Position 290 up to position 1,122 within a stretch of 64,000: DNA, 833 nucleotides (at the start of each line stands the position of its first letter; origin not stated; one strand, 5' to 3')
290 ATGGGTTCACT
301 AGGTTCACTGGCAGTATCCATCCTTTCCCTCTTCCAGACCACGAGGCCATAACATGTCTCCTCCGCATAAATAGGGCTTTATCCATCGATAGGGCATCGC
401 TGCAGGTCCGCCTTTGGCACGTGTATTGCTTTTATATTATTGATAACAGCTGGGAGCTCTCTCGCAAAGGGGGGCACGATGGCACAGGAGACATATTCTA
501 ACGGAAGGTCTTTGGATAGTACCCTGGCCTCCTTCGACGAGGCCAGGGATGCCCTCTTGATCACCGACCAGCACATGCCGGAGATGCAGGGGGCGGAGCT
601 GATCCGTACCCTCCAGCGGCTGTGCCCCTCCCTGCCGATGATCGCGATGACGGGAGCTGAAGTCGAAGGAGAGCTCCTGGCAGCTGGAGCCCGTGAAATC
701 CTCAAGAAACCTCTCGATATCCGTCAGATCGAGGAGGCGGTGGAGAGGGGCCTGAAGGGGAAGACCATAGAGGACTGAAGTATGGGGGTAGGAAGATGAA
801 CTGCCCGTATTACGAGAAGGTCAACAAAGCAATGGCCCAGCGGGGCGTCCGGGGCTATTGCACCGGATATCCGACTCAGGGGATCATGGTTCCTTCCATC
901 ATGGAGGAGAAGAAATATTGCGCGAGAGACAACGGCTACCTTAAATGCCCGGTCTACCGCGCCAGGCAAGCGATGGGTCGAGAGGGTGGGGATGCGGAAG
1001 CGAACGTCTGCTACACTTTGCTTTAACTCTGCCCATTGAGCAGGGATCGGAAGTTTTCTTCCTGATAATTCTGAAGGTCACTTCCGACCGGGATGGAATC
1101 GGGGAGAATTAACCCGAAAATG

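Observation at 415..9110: Two paralogous four-cysteine mini-proteins, each the last gene of a sigma54-driven unit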

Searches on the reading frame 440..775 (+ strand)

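Call 7: search_protein_families(library=ncbifam, proteins=[window:440-775:+], max_evalue=1)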
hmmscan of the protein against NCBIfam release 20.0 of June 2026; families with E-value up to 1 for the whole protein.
window:440-775:+ (112 aa): 55 families (the best 25 are shown)
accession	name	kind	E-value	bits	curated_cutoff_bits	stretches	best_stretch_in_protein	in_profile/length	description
NF006900.1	PRK09390.1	equivalog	4.6e-10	39.4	255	1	26-106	38-121/203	response regulator FixJ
TIGR01818.1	ntrC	equivalog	7.3e-10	38.2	558.6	1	23-107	29-116/463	nitrogen regulation protein NR(I)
NF045505.1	RR_RssB_Pseudo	equivalog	9.5e-09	34.8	700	1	28-107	41-124/394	two-component system response regulator RssB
NF008469.0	PRK11361.1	equivalog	2.1e-07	30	714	1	17-109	32-124/461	acetoacetate metabolism transcriptional regulator AtoC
NF008176.1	PRK10923.1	equivalog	3.4e-07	29.2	620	1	14-105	28-119/469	nitrogen regulation protein NR(I)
NF046022.1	RespRegCpdRBruc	equivalog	9e-07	28.9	180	1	26-105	35-117/120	cell cycle two-component system response regulator CpdR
NF007689.0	PRK10365.1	equivalog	1.1e-06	27.8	760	1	29-106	42-122/441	sigma-54-dependent response regulator transcription factor ZraR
NF053512.1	nitric_RR_NosR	exception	1.3e-06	27.7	400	1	28-109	34-119/422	response regulator c-di-GMP phosphodiesterase, NosR family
NF007969.0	PRK10693.1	equivalog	2.9e-06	26.6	329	1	27-102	42-121/337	two-component system response regulator RssB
NF051850.1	RespRegRprY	equivalog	9e-06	25.2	370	1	26-109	38-127/234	response regulator transcription factor RprY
NF047793.1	ResRegPgtA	equivalog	1.2e-05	24.4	650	1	34-107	47-123/414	two-component system response regulator PgtA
NF012023.0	PRK15479.1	equivalog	1.9e-05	24.3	337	1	18-100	29-111/224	transcriptional regulator TctD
NF011695.0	PRK15115.1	equivalog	2.1e-05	23.5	763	1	26-106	40-123/445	two-component system response regulator GlrR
NF041946.1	LuxO_transreg_Vib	equivalog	3.8e-05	22.7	800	1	28-108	32-115/463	quorum-sensing sigma-54 dependent transcriptional regulator LuxO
NF049963.1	RespRegFlgRCampy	domain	4.1e-05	22.6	750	1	26-103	35-111/429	fla regulon two-component system response regulator FlgR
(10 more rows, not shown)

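Call 8: search_protein_families(library=pfam, proteins=[window:440-775:+], max_evalue=1)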
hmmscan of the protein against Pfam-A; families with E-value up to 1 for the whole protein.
window:440-775:+ (112 aa): 2 families
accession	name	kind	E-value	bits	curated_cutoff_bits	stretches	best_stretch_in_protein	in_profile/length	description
PF00072.30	Response_reg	-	4.3e-12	46.6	30.2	1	24-102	30-111/111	Response regulator receiver domain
PF07563.17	DUF1541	-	0.24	11.7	25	1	39-53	5-19/52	Protein of unknown function (DUF1541)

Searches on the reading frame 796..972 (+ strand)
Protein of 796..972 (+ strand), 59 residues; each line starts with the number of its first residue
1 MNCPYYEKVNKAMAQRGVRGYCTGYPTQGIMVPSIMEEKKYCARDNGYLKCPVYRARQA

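Call 22: search_protein_representatives(alignment_id=A2)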
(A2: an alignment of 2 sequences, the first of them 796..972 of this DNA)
Query: 2 sequences, 59 profile positions. Proteins with E-value up to 0.001 (for the whole library): 51; up to 1e-10: 12; up to 1e-30: 1. The best 51 are listed.
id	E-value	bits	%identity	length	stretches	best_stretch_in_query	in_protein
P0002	2.1e-31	123.6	-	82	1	1-59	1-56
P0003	1.5e-20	88.9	-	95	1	1-54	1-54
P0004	8.6e-20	86.5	-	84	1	1-54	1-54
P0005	2.5e-18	81.8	-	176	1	1-56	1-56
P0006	6.2e-18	80.5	-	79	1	1-55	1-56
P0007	6.8e-16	74.0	-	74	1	3-56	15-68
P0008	1.2e-15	73.2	-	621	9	18-42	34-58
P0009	4.7e-15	71.3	-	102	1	1-55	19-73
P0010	7.4e-15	70.6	-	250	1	2-56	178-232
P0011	6.6e-14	67.6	-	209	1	1-56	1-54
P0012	2.6e-12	62.5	-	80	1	1-55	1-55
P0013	2.3e-11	59.5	-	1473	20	10-27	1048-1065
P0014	5.7e-10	55.0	-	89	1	1-59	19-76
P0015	1.1e-09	54.1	-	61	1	1-57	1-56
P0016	8.3e-08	48.1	-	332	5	16-42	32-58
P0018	1.1e-07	47.7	-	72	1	1-57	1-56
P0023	5.4e-07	45.5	-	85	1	1-57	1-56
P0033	2.9e-05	39.9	-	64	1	18-54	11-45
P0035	5.2e-05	39.1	-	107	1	2-57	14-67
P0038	8.9e-05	38.4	-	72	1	2-55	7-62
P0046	5.4e-04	35.9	-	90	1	17-58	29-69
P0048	8.2e-04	35.3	-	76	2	16-47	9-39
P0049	8.5e-04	35.2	-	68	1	20-56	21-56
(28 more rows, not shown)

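Call 30: find_encoding_contigs(protein=P0046, flank=6000, max_places=3)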
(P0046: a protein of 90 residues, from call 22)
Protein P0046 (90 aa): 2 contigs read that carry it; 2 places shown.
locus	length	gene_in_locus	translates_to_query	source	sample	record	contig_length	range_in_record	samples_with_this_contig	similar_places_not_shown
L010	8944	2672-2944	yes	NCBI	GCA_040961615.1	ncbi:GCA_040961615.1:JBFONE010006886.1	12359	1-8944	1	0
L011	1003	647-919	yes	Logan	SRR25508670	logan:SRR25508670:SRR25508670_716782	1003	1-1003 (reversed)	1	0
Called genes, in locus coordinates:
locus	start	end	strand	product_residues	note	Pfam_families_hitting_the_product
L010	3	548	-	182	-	?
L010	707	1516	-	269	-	-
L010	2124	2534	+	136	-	PF01258:zf-dskA_traR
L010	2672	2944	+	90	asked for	-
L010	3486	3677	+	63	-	-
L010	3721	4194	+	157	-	PF04073:tRNA_edit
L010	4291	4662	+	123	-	-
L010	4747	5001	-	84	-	-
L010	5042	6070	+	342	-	PF00483:NTP_transferase, PF12804:NTP_transf_3 (weak)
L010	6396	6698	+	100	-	-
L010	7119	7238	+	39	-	-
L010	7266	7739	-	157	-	-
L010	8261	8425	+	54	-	PF09723:Zn_ribbon_8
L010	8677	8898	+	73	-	PF00313:CSD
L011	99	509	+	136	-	PF01258:zf-dskA_traR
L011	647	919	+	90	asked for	-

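Call 32: find_encoding_contigs(protein=P0003, flank=6000, max_places=3)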
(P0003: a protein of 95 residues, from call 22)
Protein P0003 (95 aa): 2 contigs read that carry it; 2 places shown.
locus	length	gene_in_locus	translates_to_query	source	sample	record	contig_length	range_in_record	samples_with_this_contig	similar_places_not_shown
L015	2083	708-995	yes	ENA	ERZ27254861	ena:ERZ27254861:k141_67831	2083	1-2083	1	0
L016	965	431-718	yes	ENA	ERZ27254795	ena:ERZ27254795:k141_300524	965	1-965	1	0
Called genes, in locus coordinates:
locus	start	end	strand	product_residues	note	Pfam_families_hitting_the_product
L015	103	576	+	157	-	PF00072:Response_reg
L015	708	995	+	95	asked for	-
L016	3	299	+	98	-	?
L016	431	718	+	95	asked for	-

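Call 39: find_related_loci(query=A5, collection=metagenome_contigs, flank=5000)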
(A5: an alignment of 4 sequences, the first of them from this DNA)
Query A5 (59 aa) in metagenome_contigs; peptide patterns used: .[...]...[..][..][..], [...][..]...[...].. (x = any residue, [..] = any of these).
469 stretches matched a pattern, but none encodes a relative of the query by tblastn (E <= 1e-3).

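Call 41: find_related_loci(query=A6, collection=genome_contigs, flank=4000)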
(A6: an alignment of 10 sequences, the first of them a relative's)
Query A6 (90 aa) in genome_contigs; peptide patterns used: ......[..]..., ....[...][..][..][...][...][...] (x = any residue, [..] = any of these).
29 stretches matched a pattern; 1 encode a relative of the query (tblastn E <= 1e-3); 1 distinct loci.
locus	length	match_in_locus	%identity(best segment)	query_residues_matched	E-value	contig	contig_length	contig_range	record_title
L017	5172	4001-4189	30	7-65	9e-7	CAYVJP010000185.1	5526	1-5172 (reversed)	MAG TPA_asm: uncultured Anaerolineaceae bacterium isolate SRP237561_co1_263 genome assembly, contig: NODE_32030_length_5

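Call 42: find_encoding_contigs(protein=P0011, flank=6000, max_places=3)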
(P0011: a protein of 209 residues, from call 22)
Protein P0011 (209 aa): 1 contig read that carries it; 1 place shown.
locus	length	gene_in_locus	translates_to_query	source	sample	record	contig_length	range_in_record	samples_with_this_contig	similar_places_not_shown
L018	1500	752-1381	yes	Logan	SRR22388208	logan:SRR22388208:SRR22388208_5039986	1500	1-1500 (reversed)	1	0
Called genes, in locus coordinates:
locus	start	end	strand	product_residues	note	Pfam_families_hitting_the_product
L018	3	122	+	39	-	?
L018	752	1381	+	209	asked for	PF00072:Response_reg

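Call 43: find_encoding_contigs(protein=P0010, flank=6000, max_places=3)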
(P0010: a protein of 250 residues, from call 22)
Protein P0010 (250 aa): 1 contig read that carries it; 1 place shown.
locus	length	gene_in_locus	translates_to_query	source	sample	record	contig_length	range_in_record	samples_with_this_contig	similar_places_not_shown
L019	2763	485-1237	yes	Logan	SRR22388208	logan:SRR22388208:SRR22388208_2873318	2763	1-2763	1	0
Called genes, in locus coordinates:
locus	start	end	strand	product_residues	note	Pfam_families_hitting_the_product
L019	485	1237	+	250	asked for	PF00072:Response_reg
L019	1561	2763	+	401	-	?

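Call 44: find_encoding_contigs(protein=P0005, flank=6000, max_places=3)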
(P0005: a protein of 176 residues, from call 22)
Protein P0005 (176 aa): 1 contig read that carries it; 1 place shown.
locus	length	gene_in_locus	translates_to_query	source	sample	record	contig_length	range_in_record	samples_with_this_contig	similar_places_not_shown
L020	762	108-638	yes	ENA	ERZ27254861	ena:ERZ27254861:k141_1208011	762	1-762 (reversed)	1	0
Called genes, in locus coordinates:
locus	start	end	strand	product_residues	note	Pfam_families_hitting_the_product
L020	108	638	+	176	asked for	-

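Call 56: find_encoding_contigs(protein=P0038, flank=5000, max_places=2)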
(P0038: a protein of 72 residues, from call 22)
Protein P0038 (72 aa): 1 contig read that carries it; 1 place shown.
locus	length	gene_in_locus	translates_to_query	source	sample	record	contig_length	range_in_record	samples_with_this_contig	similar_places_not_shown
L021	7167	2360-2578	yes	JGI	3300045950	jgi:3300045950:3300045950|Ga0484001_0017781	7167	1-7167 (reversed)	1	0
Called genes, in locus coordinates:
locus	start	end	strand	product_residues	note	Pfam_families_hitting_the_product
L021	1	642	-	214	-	?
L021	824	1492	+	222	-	PF00072:Response_reg, PF00196:GerE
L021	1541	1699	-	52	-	-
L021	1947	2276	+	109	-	-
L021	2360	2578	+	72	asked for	-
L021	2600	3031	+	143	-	-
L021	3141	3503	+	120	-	PF09712:PHA_synth_III_E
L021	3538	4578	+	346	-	PF07167:PhaC_N, PF00561:Abhydrolase_1, PF11339:DUF3141 (faint), PF12146:Hydrolase_4 (faint), PF01738:DLH (faint)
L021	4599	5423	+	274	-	PF23441:SDR (weak), PF00106:adh_short, PF08659:KR, PF13561:adh_short_C2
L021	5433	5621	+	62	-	PF02803:Thiolase_C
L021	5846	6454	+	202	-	PF00355:Rieske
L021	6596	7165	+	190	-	?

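Call 57: find_encoding_contigs(protein=P0015, flank=5000, max_places=3)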
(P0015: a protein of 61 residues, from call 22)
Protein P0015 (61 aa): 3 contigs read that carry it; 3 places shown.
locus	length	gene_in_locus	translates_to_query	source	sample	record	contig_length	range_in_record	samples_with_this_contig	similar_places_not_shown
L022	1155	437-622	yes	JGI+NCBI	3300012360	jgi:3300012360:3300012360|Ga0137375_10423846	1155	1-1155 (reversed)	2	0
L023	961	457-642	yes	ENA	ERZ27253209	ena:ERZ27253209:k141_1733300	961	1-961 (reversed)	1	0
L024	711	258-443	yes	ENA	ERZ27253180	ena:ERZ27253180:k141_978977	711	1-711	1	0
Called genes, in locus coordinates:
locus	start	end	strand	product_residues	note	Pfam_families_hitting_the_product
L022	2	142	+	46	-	?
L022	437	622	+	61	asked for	-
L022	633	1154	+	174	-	?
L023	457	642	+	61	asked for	-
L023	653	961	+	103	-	?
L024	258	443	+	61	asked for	-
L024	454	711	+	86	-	?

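Call 58: find_encoding_contigs(protein=P0023, flank=5000, max_places=3)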
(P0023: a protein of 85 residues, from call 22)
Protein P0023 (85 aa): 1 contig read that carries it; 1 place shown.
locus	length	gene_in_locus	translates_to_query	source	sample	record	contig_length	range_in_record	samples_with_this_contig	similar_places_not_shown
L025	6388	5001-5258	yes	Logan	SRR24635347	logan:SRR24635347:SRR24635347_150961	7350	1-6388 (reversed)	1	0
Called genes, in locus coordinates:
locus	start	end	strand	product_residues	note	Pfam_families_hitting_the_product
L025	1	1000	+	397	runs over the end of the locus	PF03065:Glyco_hydro_57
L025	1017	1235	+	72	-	-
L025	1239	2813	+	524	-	PF03065:Glyco_hydro_57, PF09210:BE_C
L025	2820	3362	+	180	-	PF16258:DUF4912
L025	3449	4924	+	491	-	PF08323:Glyco_transf_5, PF13439:Glyco_transf_4 (faint), PF13579:Glyco_trans_4_4 (faint), PF00534:Glycos_transf_1, PF13692:Glyco_trans_1_4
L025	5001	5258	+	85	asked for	-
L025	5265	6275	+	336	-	PF01087:GalP_UDP_transf, PF16285:DUF4931_N (faint), PF16268:DUF4921, PF02744:GalP_UDP_tr_C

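Call 60: search_protein_families(library=pfam, proteins=[L022:633-1154:+, L021:1947-2273:+, L021:2600-3028:+, L025:1017-1232:+, L010:3486-3674:+, L019:1561-2763:+, L010:2124-2531:+], max_evalue=0.01)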
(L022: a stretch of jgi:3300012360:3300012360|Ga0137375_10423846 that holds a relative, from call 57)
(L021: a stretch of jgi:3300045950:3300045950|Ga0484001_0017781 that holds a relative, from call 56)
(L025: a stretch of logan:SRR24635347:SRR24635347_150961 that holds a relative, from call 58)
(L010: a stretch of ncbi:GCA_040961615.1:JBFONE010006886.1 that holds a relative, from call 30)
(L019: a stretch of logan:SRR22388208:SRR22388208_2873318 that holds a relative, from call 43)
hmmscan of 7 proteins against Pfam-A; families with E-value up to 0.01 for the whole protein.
L022:633-1154:+ (174 aa): 2 families
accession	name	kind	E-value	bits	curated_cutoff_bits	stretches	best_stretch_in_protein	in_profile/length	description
PF02482.25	Ribosomal_S30AE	-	1.1e-13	52.2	23.7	1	5-101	1-88/88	Sigma 54 modulation protein / S30EA ribosomal protein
PF00313.28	CSD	-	5.2e-10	39.5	27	1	117-172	7-63/66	'Cold-shock' DNA-binding domain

L021:1947-2273:+ (109 aa): 1 family
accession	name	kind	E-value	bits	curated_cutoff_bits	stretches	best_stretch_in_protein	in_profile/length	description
PF05597.16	Phasin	-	0.00021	21.8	28.8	1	19-90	16-87/126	Poly(hydroxyalcanoate) granule associated protein (phasin)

L021:2600-3028:+ (143 aa): 0 families

L025:1017-1232:+ (72 aa): 1 family
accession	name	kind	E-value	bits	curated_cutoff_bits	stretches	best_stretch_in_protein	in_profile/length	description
PF09947.15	DUF2180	-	0.0001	22.8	22.2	1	1-31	1-36/68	Uncharacterized protein conserved in archaea (DUF2180)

L010:3486-3674:+ (63 aa): 1 family
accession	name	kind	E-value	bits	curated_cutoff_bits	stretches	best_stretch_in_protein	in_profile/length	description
PF21838.2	DUF6897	-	0.00061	19.8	23.9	1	7-60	8-58/58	Domain of unknown function (DUF6897)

L019:1561-2763:+ (401 aa): 5 families
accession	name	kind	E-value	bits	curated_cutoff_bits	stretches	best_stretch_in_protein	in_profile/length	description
PF02518.31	HATPase_c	-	2.8e-24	86.1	26.4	1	242-348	1-107/111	Histidine kinase-, DNA gyrase B-, and HSP90-like ATPase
PF00512.31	HisKA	-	1.4e-13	51.1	26.9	1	136-197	2-63/66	His Kinase A (phospho-acceptor) domain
PF00672.30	HAMP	-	6.7e-12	46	25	1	65-113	4-52/53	HAMP domain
PF13581.12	HATPase_c_2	-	0.003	18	27.4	1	255-328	40-112/127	Histidine kinase-like ATPase domain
PF10090.15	HPTransfase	-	0.0091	16.2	22.9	0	250-283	35-64/123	Histidine phosphotransferase C-terminal domain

L010:2124-2531:+ (136 aa): 1 family
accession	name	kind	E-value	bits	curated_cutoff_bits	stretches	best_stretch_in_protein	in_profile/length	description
PF01258.23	zf-dskA_traR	-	6.4e-14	52.1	24.9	1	88-122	1-35/36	Prokaryotic dksA/traR C4-type zinc finger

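Call 63: search_protein_families(library=pfam, proteins=[L017:3740-4762:+, P0010, P0033, P0049], max_evalue=1)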
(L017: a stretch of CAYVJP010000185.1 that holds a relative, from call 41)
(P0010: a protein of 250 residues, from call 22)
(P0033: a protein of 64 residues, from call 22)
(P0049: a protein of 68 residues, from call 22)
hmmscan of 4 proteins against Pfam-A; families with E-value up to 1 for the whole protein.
L017:3740-4762:+ (341 aa): 2 families
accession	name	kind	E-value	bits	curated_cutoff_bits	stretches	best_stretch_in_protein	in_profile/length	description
PF01476.26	LysM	-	3e-08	33.9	20.9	1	294-337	1-43/43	LysM domain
PF23473.1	LysM3_LYK4_5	-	0.099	13.2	29.3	1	294-320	5-31/48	LYK4/5 LysM3 domain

P0010 (250 aa): 1 family
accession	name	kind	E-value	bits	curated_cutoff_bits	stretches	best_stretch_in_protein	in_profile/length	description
PF00072.30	Response_reg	-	1e-14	55.1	30.2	1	14-123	1-110/111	Response regulator receiver domain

P0033 (64 aa): 0 families

P0049 (68 aa): 0 families

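Call 74: search_protein_families(library=ncbifam, proteins=[P0015], max_evalue=0.1)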
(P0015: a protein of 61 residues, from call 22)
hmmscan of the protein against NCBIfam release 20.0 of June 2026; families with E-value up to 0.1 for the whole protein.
P0015 (61 aa): 0 families

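Call 84: find_encoding_contigs(protein=P0002, flank=4000, max_places=3)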
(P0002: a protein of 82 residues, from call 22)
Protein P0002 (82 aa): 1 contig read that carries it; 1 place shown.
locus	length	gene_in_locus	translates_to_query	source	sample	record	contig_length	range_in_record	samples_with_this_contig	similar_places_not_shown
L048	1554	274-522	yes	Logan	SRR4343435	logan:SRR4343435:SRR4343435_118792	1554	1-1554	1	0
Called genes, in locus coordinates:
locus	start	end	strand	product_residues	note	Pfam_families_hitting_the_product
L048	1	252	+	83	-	?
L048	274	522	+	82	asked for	-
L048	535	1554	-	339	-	?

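Call 85: find_encoding_contigs(protein=P0009, flank=4000, max_places=3)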
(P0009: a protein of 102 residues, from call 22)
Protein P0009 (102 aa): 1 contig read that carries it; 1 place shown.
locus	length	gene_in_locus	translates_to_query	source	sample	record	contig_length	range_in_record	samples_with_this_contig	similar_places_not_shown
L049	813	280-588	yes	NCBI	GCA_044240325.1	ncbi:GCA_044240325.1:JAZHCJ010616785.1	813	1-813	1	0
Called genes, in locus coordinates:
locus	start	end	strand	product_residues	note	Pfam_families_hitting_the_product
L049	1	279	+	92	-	?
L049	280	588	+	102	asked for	-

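Call 102: list_cluster_members(proteins=[P0046, P0035, P0058, P0009, P0015, P0033, P0048, P0018])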
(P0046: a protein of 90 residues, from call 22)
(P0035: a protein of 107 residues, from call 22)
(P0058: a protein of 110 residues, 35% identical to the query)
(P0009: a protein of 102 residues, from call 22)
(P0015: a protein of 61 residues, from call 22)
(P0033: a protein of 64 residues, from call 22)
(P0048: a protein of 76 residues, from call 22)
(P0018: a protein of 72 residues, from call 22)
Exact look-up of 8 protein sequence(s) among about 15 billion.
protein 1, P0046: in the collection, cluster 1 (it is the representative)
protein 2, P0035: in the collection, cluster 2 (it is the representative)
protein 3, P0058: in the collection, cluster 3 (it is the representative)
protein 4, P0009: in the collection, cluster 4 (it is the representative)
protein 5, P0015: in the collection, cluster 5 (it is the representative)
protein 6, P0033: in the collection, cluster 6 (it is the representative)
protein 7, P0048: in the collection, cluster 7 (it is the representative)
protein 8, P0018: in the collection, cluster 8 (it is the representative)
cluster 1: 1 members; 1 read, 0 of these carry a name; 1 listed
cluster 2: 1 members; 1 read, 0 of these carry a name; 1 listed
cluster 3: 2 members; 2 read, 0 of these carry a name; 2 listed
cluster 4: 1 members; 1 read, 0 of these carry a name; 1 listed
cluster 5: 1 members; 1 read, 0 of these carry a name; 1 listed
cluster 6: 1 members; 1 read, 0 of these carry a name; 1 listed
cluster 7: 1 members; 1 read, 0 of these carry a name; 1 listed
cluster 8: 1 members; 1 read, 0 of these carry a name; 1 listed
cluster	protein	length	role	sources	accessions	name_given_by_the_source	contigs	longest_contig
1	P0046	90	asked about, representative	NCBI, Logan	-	-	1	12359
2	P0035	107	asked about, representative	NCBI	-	-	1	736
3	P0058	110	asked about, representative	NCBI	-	-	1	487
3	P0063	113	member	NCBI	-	-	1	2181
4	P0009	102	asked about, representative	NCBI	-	-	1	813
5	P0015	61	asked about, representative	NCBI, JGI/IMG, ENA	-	-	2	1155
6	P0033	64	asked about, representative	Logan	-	-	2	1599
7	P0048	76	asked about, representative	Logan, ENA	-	-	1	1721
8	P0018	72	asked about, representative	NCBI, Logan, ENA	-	-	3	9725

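Call 103: find_encoding_contigs(protein=P0018, flank=5000, max_places=3)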
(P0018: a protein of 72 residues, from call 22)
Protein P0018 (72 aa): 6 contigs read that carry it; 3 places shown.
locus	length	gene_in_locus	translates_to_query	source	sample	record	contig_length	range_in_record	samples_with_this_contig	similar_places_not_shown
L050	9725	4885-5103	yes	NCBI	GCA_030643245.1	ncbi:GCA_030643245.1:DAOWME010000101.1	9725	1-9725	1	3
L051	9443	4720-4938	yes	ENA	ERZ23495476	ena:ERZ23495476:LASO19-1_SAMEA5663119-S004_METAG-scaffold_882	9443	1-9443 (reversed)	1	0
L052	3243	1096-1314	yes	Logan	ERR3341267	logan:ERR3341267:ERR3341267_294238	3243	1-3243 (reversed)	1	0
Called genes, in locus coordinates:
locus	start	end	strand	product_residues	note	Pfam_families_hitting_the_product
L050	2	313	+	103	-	?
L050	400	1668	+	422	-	PF08323:Glyco_transf_5, PF13439:Glyco_transf_4, PF13579:Glyco_trans_4_4, PF20706:GT4-conflict, PF00534:Glycos_transf_1, PF13692:Glyco_trans_1_4, PF13524:Glyco_trans_1_2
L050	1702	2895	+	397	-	PF03065:Glyco_hydro_57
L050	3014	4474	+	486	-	PF08323:Glyco_transf_5, PF13439:Glyco_transf_4 (faint), PF00534:Glycos_transf_1, PF13692:Glyco_trans_1_4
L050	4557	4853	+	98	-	PF16561:AMPK1_CBM (faint)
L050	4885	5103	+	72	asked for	-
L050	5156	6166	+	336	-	PF01087:GalP_UDP_transf, PF16285:DUF4931_N (weak), PF16268:DUF4921, PF02744:GalP_UDP_tr_C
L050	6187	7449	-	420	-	-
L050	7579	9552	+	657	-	PF02922:CBM_48, PF00128:Alpha-amylase, PF02806:Alpha-amylase_C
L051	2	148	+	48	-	?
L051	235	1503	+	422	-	PF08323:Glyco_transf_5, PF13439:Glyco_transf_4, PF13579:Glyco_trans_4_4, PF20706:GT4-conflict, PF00534:Glycos_transf_1, PF13692:Glyco_trans_1_4, PF13524:Glyco_trans_1_2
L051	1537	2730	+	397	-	PF03065:Glyco_hydro_57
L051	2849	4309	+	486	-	PF08323:Glyco_transf_5, PF13439:Glyco_transf_4 (faint), PF00534:Glycos_transf_1, PF13692:Glyco_trans_1_4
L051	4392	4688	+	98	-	PF16561:AMPK1_CBM (faint)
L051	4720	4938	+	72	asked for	-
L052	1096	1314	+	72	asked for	-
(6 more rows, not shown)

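Call 105: search_protein_families(library=phrogs, proteins=[P0015, P0046], max_evalue=0.01)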
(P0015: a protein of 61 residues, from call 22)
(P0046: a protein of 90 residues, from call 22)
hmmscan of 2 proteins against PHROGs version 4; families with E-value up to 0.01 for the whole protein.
P0015 (61 aa): 0 families

P0046 (90 aa): 0 families

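Call 106: search_protein_families(library=padloc, proteins=[P0015, P0046], max_evalue=0.01)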
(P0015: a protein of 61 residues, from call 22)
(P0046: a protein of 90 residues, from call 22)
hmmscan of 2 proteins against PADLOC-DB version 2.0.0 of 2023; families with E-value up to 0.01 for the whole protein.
P0015 (61 aa): 0 families

P0046 (90 aa): 0 families
